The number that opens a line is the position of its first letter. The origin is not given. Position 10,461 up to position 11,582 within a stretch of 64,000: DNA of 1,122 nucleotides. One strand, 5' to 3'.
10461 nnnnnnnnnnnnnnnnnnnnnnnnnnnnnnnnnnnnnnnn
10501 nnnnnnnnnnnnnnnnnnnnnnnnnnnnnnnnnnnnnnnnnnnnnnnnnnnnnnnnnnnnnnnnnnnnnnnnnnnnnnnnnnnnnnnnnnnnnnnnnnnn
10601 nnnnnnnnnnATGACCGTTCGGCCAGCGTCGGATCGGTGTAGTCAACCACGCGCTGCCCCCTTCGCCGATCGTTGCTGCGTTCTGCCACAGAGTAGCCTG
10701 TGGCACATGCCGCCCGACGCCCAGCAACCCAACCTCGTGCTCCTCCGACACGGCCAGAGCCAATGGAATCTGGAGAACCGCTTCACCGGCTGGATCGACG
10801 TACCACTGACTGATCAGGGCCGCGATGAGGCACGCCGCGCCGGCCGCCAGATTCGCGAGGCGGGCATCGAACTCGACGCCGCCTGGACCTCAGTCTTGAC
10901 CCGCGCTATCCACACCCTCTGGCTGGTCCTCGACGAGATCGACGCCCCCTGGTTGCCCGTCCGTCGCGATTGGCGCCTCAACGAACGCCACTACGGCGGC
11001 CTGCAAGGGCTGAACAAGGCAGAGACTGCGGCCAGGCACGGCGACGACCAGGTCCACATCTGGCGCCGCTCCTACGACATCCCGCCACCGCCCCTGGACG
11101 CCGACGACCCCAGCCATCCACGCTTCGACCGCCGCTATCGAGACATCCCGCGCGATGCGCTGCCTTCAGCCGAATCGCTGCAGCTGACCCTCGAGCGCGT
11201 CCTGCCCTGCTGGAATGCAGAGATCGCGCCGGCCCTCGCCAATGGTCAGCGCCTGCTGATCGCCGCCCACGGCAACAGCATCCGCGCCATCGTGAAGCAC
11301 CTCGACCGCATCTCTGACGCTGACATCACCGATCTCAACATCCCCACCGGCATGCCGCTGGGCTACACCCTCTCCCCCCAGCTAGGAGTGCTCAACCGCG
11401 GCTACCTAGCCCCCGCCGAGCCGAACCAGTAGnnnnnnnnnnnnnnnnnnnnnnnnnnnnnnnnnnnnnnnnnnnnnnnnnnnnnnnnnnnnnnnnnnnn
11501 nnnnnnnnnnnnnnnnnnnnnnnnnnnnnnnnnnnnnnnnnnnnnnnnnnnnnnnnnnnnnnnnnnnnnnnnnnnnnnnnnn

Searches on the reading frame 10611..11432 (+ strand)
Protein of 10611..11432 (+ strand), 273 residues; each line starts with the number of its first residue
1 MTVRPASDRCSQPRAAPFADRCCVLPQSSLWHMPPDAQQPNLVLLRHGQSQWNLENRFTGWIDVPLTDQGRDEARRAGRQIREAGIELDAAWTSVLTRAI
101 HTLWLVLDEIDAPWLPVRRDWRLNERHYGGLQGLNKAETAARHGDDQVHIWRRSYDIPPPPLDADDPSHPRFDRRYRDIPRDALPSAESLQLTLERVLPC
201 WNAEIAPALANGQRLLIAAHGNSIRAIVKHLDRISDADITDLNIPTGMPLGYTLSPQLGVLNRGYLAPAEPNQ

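Call 45: search_protein_families(library=pfam, proteins=[window:10611-11432:+], max_evalue=0.00001)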
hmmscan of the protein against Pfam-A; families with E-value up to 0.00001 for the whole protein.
window:10611-11432:+ (273 aa): 1 family
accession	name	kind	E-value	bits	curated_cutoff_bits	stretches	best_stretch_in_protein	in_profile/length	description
PF00300.27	His_Phos_1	-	4.4e-35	121.5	21.7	1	42-166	1-116/194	Histidine phosphatase superfamily (branch 1)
